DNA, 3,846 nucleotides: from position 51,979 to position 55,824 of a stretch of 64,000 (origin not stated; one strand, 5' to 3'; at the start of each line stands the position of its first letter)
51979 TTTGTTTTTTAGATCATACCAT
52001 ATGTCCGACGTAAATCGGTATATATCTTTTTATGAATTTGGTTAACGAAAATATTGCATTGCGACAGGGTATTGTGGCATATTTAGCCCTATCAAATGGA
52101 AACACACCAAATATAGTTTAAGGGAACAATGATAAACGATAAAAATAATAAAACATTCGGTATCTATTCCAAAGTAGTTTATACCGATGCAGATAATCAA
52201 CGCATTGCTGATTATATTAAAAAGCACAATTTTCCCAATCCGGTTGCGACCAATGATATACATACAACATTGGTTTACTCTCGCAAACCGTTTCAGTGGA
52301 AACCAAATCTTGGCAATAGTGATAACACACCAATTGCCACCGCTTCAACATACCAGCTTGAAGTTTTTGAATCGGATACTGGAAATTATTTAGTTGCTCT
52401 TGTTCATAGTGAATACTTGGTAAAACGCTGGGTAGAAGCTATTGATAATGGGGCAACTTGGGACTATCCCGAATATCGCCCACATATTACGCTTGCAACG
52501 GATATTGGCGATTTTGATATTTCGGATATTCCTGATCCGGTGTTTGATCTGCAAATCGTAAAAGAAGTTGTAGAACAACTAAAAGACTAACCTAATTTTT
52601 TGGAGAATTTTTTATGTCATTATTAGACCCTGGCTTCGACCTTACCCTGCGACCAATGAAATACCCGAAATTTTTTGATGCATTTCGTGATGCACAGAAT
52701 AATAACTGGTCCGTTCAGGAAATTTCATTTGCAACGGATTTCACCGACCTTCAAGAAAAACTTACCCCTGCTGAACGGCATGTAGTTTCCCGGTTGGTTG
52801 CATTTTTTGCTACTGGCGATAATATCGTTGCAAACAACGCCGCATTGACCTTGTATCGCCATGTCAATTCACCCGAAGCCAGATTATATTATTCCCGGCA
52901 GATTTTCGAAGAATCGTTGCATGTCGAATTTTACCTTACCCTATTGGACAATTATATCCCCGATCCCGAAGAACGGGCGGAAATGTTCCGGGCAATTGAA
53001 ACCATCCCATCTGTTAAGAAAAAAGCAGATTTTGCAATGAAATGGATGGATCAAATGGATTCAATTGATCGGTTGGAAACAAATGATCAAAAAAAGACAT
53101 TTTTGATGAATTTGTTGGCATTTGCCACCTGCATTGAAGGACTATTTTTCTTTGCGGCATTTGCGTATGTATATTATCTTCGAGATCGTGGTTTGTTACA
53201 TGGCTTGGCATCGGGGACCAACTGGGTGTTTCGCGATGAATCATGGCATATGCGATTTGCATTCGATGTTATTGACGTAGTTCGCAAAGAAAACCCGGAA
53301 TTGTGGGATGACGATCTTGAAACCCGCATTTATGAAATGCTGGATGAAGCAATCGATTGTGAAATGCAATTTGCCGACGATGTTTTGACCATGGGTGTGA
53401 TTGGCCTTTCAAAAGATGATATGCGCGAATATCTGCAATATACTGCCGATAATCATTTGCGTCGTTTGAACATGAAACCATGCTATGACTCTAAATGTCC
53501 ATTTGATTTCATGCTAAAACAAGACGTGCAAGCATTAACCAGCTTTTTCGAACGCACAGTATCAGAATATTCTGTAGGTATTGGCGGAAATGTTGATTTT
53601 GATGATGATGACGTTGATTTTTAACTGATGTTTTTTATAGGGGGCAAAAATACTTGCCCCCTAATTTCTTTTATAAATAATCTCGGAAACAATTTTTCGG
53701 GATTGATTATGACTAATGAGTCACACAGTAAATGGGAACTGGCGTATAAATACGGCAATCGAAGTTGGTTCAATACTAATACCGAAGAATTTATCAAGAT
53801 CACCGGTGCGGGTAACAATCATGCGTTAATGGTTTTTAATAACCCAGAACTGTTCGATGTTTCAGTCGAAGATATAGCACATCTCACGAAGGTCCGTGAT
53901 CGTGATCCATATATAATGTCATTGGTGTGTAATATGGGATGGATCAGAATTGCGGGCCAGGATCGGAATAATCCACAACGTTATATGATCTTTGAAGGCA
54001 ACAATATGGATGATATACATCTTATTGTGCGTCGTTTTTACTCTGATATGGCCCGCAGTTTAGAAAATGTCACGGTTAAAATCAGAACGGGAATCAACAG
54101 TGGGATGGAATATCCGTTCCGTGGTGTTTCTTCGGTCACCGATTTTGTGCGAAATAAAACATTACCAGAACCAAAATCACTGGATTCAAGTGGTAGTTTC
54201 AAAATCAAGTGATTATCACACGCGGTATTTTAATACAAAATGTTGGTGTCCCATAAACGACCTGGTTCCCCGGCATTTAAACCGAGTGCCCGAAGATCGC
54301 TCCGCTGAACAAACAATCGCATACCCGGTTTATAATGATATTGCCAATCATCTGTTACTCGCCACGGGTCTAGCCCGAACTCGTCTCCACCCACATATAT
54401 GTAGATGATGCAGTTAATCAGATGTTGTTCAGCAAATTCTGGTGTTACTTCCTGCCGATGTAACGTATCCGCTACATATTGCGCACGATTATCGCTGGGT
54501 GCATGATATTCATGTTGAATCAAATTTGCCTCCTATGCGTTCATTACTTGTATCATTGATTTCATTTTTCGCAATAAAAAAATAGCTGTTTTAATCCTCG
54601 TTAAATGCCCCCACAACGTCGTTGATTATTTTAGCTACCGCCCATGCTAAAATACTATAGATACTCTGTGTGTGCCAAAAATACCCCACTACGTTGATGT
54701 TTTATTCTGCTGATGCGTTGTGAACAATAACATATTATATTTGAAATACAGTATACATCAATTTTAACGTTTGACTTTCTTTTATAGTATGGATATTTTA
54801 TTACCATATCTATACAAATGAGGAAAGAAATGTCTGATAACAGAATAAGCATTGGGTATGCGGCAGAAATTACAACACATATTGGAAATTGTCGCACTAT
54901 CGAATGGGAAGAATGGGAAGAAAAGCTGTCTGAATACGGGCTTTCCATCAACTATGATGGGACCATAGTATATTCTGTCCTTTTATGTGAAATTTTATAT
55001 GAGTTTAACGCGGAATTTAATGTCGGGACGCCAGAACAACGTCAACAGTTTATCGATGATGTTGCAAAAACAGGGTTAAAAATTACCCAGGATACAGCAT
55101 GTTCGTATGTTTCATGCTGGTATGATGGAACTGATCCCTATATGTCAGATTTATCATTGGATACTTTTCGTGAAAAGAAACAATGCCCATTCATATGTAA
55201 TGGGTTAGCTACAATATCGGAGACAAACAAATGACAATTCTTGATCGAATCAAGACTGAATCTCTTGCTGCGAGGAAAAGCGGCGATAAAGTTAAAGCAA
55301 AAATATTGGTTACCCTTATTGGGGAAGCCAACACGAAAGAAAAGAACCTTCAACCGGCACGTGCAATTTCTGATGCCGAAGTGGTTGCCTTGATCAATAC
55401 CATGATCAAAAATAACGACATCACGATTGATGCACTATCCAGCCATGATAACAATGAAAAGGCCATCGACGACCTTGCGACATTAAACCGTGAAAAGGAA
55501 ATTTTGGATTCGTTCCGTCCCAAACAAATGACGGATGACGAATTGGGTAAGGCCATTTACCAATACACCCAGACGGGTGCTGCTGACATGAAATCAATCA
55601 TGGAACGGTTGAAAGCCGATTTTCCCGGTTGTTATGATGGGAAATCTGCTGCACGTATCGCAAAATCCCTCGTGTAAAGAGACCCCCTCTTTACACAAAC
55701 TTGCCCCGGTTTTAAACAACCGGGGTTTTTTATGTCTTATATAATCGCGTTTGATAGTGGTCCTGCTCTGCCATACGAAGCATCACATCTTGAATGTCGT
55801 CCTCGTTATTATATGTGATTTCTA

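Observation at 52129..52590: Acb1-like 2H phosphoesterase next to nrdB: candidate anti-CBASS/anti-Pycsar nuclease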

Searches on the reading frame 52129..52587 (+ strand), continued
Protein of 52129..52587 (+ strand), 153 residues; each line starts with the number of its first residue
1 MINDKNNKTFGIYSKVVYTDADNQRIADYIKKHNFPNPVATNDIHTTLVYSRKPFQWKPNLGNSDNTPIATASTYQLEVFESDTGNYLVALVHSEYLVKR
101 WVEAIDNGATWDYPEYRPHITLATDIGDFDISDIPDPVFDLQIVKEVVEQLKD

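Call 59: search_dna_similar(query=window:52129-52587:+, collection=phages, mode=protein, max_rows=30, rows=best)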
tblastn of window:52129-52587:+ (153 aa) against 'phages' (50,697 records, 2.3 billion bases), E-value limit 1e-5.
Records with a match: 1490; places in all: 1490; records where one place covers at least 80% of the query: 1109.
Best place of each record, by identity: <60% 1490.
By first word of the organism name: Escherichia 607; Klebsiella 275; Shigella 84; Acinetobacter 67; Enterobacter 56; Vibrio 54; Aeromonas 53; Enterobacteria 48; Yersinia 33; Salmonella 31; and 36 more.
By host as written in the record: Escherichia coli 264; - 165; Klebsiella pneumoniae 91; Escherichia coli B 28; Escherichia coli O157:H7 24; Escherichia coli str. K-12 substr. MG1655 22; Shigella sp. 21; Acinetobacter baumannii 19; and 391 more.
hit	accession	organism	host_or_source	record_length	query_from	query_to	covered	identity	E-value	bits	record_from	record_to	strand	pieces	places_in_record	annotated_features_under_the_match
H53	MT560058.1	Pectobacterium phage POP12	Pectobacterium carotovorum subsp. ...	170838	11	151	92%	39.0%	7e-20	90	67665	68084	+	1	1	hypothetical protein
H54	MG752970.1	Ralstonia phage RsoM2USA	Ralstonia solanacearum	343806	4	153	98%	36.2%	2e-21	95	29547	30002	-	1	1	hypothetical protein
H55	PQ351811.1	Shigella phage SSG23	Shigella sonnei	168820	11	151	92%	38.2%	3e-16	80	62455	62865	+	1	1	RNA ligase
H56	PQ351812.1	Shigella phage SFHK24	Shigella flexneri 2a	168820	11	151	92%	38.2%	3e-16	80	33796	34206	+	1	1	RNA ligase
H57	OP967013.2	Aeromonas phage GomatiRiver_11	Aeromonas sp.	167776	1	151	99%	35.3%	2e-13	72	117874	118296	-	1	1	RNA ligase | tail fiber chaperone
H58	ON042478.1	Aeromonas phage AhFM11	hypervirulent Aeromonas hydrophila Hyp ...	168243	1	151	99%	35.3%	2e-13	72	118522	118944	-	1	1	hypothetical protein (x2)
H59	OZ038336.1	Acinetobacter phage vB_AbaM_PhT2-v2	-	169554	11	151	92%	37.7%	1e-13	72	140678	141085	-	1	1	RNA ligase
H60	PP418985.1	Escherichia phage UPWr_E1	Escherichia coli 158B lux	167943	11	151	92%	37.5%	4e-15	77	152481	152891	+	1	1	hypothetical protein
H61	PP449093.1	Escherichia coli phage phiS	Escherichia coli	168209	11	151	92%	37.5%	5e-15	76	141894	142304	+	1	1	hypothetical protein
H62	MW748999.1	Escherichia phage vB_EcoM_Skers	Escherichia coli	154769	11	151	92%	37.5%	5e-15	76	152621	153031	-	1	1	putative RNA 2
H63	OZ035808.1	Krischvirus RB49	-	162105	11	151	92%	37.5%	5e-15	76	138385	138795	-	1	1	record has no annotation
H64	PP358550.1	Escherichia phage FL04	Escherichia coli str. K-12 substr. ...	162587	11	151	92%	37.5%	5e-15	76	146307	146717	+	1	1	hypothetical protein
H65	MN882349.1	Escherichia phage Ec_Makalu_003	Escherichia coli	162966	11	151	92%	37.5%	5e-15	76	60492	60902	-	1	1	hypothetical protein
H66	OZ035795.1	Krischvirus LF73P4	-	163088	11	151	92%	37.5%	5e-15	76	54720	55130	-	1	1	record has no annotation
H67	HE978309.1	Enterobacteria phage GEC-3S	Escherichia coli O104:H4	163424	11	151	92%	37.5%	5e-15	76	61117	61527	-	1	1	hypothetical protein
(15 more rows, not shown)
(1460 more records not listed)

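Call 62: search_protein_families(library=ncbifam, proteins=[window:52129-52587:+], max_evalue=1)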
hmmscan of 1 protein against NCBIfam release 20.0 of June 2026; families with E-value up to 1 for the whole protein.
window:52129-52587:+ (153 aa): 0 families

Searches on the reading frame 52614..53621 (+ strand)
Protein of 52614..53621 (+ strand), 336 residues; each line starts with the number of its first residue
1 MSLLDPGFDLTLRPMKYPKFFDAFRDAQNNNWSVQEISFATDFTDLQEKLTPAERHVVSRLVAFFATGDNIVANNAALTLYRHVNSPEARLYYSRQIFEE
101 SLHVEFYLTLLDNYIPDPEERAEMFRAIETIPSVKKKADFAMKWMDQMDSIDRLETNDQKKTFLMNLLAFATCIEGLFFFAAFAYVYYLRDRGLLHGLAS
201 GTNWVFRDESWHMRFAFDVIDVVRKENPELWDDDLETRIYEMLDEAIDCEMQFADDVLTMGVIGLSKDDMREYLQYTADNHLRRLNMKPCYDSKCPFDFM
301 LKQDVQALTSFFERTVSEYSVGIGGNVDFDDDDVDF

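Call 12: search_protein_families(library=pfam, proteins=[window:52614-53621:+], max_evalue=0.01)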
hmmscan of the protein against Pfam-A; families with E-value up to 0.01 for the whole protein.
window:52614-53621:+ (336 aa): 1 family
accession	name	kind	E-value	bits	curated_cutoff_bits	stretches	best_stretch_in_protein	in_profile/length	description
PF00268.27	Ribonuc_red_sm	-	1.9e-81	274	33.6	1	11-296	3-281/281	Ribonucleotide reductase, small chain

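Call 60: search_dna_similar(query=window:52614-53621:+, collection=phages, mode=protein, max_rows=12, rows=best)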
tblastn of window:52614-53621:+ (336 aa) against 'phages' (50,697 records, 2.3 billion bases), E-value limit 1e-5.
Records with a match: 1457; places in all: 1457; records where one place covers at least 80% of the query: 1077.
Best place of each record, by identity: <60% 1457.
By first word of the organism name: Vibrio 388; Synechococcus 367; Escherichia 78; Staphylococcus 66; Listeria 58; Cyanophage 56; Caulobacter 43; Erwinia 37; Bacillus 36; Pseudomonas 32; and 60 more.
By host as written in the record: - 530; Synechococcus 107; Listeria monocytogenes 47; Synechococcus sp. 35; Synechococcus sp. WH7803 28; Escherichia coli 26; Staphylococcus aureus 26; Caulobacter vibrioides CB15 22; and 267 more.
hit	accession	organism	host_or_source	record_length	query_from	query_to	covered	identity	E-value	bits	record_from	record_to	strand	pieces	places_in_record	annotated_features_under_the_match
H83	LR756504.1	uncultured phage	metagenomic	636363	5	325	96%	34.4%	7e-49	181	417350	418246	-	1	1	record has no annotation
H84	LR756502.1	uncultured phage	metagenomic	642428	10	319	92%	35.5%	8e-52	189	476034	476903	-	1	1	record has no annotation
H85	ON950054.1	Tenacibaculum phage Larrie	Tenacibaculum sp.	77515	10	319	92%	33.5%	4e-49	181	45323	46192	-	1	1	ribonucleotide reductase of class Ia (aerobic), beta subunit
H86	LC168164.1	Tenacibaculum phage pT24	Tenacibaculum sp.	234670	14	319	91%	33.8%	9e-48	177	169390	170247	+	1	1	ribonucleoside-diphosphate reductase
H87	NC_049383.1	Tenacibaculum phage pT24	Tenacibaculum sp.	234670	14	319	91%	33.8%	9e-48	177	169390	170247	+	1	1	ribonucleotide-diphosphate reductase subunit beta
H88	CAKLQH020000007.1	Acinetobacter phage MD-2021a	not known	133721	12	322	93%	32.3%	3e-46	173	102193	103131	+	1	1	nrdB: ribonucleotide-diphosphate reductase subunit beta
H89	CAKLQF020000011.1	Acinetobacter phage MD-2021a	not known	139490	12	322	93%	32.3%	3e-46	173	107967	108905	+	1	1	nrdB: ribonucleotide-diphosphate reductase subunit beta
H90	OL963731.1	Citromicrobium phage vB_CbaS-RXM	Citromicrobium bathyomarinum JL1366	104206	13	322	92%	31.8%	3e-37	147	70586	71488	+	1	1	ribonucleoside-diphosphate reductase subunit beta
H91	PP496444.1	Pseudomonas phage vB_PpuM-Peetri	Pseudomonas putida KT2440 and Paw85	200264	30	324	88%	32.1%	2e-40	156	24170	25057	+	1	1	ribonucleoside diphosphate reductase small subunit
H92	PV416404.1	Erythrobacter phage XM05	Erythrobacter sp. JL475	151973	13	322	92%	30.4%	2e-34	139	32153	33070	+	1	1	ribonucleoside diphosphate reductase small subunit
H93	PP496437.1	Pseudomonas phage vB_PpuM-Aura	Pseudomonas putida KT2440 and Paw85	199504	27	324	89%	31.5%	8e-39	152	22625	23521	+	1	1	ribonucleoside diphosphate reductase small subunit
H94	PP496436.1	Pseudomonas phage vB_PpuM-Illi-2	Pseudomonas putida KT2440 and Paw85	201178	27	324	89%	31.5%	8e-39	152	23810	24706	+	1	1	ribonucleoside diphosphate reductase small subunit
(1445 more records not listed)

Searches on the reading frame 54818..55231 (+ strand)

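Call 12: search_protein_families(library=pfam, proteins=[window:54818-55231:+], max_evalue=0.01)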
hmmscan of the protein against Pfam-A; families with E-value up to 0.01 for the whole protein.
window:54818-55231:+ (138 aa): 0 families

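Call 50: search_protein_families(library=phrogs, proteins=[window:54818-55231:+], max_evalue=0.001)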
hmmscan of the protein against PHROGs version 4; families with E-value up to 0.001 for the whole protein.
window:54818-55231:+ (138 aa): 1 family
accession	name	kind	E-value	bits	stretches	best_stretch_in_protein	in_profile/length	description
phrog_10749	-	unknown function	4.8e-20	73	1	5-121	1-121/124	-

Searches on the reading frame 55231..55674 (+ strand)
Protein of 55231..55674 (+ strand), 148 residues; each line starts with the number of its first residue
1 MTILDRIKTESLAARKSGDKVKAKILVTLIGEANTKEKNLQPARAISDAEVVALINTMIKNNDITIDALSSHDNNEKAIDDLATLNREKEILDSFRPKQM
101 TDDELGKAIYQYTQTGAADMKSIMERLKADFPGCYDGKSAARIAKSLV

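Call 12: search_protein_families(library=pfam, proteins=[window:55231-55674:+], max_evalue=0.01)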
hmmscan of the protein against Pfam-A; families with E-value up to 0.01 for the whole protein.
window:55231-55674:+ (148 aa): 1 family
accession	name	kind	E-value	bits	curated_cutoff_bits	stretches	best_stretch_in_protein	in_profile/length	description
PF09424.15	YqeY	-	3.4e-13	50.3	27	1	5-146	2-141/143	Yqey-like protein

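Call 50: search_protein_families(library=phrogs, proteins=[window:55231-55674:+], max_evalue=0.001)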
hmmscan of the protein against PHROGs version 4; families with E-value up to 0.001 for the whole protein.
window:55231-55674:+ (148 aa): 1 family
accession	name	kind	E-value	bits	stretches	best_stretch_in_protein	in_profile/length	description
phrog_1460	-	DNA, RNA and nucleotide metabolism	1.7e-32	113.3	1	1-146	1-138/140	tRNA amidotransferase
